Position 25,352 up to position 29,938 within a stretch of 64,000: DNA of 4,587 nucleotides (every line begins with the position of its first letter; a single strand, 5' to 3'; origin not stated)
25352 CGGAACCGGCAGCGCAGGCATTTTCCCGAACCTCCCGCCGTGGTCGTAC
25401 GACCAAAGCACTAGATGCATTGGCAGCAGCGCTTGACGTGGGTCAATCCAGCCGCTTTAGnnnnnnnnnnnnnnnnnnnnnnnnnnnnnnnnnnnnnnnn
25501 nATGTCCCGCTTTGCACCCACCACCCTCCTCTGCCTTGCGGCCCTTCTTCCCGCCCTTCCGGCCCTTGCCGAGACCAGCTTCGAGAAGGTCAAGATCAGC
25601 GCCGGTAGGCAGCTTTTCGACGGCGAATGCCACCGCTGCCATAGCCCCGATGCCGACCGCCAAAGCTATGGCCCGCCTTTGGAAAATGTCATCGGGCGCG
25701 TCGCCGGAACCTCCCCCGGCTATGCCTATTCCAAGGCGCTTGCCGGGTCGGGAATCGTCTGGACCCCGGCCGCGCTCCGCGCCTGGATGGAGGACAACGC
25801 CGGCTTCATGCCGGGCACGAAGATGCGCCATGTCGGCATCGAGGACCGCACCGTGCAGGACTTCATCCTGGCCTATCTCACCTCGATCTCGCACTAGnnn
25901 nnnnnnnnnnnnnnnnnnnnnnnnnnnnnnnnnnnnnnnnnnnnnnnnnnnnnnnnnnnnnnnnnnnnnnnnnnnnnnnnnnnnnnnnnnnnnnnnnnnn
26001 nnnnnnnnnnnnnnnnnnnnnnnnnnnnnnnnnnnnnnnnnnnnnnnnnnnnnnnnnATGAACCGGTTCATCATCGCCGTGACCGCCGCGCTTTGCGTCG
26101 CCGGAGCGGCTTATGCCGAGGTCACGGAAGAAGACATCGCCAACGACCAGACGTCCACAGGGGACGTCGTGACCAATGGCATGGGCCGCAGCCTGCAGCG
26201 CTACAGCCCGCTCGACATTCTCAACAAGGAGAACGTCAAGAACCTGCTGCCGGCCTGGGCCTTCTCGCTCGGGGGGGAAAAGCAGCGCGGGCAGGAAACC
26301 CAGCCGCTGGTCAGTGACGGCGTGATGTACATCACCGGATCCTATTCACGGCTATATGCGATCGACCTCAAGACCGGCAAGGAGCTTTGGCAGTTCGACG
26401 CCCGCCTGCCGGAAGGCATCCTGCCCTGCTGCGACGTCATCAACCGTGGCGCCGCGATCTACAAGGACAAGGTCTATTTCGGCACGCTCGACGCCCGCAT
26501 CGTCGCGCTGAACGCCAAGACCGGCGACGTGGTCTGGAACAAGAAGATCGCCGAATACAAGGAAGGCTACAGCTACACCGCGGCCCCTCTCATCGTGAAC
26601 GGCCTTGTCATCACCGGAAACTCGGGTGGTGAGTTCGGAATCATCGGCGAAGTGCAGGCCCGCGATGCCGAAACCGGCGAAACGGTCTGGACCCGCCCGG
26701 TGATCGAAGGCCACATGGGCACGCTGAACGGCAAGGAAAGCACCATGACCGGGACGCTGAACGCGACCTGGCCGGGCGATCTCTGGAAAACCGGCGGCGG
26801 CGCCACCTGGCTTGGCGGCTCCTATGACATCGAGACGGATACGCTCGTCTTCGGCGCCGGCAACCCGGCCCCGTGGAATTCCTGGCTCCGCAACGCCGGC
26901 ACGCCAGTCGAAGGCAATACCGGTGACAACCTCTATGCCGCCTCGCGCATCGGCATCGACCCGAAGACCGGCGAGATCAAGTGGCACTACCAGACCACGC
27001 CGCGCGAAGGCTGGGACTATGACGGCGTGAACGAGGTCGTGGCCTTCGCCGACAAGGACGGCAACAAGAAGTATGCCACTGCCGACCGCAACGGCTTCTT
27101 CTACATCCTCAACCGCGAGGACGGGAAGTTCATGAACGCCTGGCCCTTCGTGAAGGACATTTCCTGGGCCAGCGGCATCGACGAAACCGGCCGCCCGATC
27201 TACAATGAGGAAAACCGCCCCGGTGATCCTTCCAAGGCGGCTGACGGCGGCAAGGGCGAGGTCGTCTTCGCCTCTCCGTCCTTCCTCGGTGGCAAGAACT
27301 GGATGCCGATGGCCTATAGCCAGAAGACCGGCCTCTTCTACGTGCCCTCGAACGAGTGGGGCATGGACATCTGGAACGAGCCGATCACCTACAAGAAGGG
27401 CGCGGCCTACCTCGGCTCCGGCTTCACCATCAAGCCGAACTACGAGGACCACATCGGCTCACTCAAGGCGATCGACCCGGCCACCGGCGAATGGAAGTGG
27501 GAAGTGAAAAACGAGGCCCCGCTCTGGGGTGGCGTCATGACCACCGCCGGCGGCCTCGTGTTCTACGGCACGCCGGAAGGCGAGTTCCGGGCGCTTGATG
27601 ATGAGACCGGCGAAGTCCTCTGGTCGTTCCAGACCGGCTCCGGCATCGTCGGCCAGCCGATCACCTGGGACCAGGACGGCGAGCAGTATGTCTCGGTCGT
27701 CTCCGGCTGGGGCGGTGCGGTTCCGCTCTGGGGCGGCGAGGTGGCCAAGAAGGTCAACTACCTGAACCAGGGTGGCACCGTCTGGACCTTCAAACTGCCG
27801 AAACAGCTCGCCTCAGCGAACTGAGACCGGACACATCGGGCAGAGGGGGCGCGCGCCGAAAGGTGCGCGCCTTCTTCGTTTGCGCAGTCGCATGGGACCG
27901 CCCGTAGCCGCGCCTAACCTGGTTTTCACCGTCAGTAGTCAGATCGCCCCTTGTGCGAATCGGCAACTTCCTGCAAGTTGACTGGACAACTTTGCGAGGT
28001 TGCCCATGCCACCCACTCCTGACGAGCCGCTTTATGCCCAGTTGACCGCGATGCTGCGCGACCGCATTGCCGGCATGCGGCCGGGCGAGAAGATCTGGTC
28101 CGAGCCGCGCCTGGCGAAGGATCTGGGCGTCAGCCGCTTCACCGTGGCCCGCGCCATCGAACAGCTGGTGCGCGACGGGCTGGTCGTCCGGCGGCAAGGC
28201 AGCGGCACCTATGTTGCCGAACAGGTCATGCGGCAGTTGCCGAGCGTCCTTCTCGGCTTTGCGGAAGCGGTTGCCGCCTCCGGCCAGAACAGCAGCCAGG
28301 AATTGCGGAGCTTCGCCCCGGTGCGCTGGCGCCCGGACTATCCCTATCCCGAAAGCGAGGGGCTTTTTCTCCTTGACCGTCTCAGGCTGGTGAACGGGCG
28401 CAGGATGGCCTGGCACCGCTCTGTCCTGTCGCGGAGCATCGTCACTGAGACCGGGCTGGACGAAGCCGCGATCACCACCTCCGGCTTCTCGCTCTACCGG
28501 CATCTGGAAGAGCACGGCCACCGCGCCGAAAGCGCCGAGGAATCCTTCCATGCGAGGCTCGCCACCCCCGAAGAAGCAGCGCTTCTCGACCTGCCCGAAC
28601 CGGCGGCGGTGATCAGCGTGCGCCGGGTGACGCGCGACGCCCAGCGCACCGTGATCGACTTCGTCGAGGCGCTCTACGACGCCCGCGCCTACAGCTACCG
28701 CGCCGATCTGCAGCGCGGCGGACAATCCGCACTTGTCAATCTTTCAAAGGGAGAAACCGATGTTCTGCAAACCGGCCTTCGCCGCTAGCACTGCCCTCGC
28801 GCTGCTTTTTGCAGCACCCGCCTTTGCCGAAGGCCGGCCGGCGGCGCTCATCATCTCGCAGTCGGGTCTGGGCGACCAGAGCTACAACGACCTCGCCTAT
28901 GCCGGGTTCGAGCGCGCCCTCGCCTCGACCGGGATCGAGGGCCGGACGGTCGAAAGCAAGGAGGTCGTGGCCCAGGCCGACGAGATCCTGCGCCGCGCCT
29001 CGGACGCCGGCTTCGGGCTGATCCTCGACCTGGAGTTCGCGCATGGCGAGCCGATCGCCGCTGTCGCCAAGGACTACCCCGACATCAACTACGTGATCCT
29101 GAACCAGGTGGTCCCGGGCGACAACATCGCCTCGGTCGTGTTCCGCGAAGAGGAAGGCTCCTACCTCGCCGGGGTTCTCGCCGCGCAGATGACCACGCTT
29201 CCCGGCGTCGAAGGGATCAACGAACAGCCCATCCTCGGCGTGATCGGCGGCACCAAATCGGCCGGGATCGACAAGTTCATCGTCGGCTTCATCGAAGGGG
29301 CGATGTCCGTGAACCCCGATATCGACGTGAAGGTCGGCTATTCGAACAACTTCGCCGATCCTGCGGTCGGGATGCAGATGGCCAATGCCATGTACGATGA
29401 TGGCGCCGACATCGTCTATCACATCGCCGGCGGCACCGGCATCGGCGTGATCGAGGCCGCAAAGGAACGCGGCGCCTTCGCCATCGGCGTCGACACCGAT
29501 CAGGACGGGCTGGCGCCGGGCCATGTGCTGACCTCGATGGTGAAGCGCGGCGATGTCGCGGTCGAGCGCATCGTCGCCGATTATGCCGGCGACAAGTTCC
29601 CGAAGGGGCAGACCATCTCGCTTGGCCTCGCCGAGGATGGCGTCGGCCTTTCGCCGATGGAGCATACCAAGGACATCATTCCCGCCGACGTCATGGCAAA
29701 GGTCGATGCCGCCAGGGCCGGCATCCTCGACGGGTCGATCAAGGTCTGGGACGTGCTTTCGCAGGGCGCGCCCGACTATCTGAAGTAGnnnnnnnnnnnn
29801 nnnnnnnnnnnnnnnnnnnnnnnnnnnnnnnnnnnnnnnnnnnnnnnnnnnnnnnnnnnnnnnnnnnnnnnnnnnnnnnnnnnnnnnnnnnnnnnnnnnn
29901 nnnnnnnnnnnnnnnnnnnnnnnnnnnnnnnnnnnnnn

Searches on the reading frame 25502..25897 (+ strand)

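Call 17: search_protein_families(library=ncbifam, proteins=[window:25502-25897:+], max_evalue=0.00001)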
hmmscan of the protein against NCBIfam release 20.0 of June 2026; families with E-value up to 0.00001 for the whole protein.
window:25502-25897:+ (131 aa): 1 family
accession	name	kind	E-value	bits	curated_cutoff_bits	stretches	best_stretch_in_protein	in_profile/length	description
NF043008.1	Cyt550_Brdyrhiz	equivalog_domain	6.9e-16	58.6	240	1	21-128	17-123/131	cytochrome c-550 CycA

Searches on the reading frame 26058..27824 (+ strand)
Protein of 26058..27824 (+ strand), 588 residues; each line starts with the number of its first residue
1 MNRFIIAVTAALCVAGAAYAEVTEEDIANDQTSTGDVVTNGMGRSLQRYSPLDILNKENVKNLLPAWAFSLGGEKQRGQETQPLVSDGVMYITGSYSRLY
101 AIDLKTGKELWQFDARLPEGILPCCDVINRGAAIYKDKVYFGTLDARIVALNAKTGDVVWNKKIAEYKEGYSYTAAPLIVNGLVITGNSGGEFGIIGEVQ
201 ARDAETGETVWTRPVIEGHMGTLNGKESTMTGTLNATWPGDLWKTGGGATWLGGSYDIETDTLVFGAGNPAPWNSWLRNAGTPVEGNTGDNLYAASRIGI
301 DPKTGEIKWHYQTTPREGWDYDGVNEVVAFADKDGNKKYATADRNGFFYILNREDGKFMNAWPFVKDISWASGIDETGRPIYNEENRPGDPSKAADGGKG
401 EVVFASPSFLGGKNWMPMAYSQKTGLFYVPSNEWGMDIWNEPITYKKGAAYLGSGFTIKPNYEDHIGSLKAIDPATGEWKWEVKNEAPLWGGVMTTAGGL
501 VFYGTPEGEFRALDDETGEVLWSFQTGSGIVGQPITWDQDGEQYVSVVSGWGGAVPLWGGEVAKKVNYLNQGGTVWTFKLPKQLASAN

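Call 17: search_protein_families(library=ncbifam, proteins=[window:26058-27824:+], max_evalue=0.00001)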
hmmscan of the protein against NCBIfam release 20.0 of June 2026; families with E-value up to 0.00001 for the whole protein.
window:26058-27824:+ (588 aa): 8 families
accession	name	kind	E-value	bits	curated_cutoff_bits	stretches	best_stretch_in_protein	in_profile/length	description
TIGR03075.1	PQQ_enz_alc_DH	subfamily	1.1e-233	776.7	480.05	1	19-553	3-530/530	PQQ-dependent dehydrogenase, methanol/ethanol family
TIGR04528.1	acido_non_PQQ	subfamily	3.8e-101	339.3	650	1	45-550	14-485/493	acido-empty-quinoprotein group A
TIGR03074.1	PQQ_membr_DH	subfamily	1.6e-37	128.8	832.65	2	17-359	137-501/783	membrane-bound PQQ-dependent dehydrogenase, glucose/quinate/shikimate family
TIGR03300.1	assembly_YfgL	equivalog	3.3e-31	108.3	285.2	2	60-212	37-170/377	outer membrane protein assembly factor BamB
NF008351.0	PRK11138.1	equivalog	2.6e-22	78.9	423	1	80-213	62-186/394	outer membrane protein assembly factor BamB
NF053615.1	SerThrKinAfsKStmc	equivalog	6.2e-14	51.6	1300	2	78-211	565-688/809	protein serine/threonine kinase AfsK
NF041516.1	PA2928_fam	subfamily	1.1e-10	41.5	70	0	142-166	65-89/376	PA2928 family protein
NF050114.1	Rv3212_fam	equivalog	9.7e-07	28.3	150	0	172-212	63-96/393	Rv3212 family protein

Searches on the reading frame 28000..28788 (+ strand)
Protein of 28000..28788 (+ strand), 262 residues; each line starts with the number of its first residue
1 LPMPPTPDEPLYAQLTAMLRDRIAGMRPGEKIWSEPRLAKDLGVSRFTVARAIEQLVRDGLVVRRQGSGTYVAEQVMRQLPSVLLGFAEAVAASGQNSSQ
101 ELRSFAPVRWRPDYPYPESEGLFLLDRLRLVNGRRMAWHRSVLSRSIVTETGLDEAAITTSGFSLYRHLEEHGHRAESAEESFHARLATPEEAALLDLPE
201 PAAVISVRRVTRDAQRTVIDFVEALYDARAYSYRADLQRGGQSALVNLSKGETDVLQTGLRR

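Call 44: search_protein_families(library=pfam, proteins=[window:28000-28788:+], max_evalue=0.00001)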
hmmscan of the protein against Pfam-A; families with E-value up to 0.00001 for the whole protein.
window:28000-28788:+ (262 aa): 2 families
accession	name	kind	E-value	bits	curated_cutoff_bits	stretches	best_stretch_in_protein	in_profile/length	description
PF07702.18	UTRA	-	2e-20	73.5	23.8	1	117-231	29-140/141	UTRA domain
PF00392.27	GntR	-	1e-14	54.3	27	1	11-72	1-64/64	Bacterial regulatory proteins, gntR family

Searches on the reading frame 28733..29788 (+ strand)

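Call 44: search_protein_families(library=pfam, proteins=[window:28733-29788:+], max_evalue=0.00001)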
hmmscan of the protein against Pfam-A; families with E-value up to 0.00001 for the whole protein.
window:28733-29788:+ (351 aa): 1 family
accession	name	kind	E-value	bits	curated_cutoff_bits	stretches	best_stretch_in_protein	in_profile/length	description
PF02608.20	Bmp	-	5.4e-64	216.5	24.1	1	41-336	7-295/301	ABC transporter substrate-binding protein PnrA-like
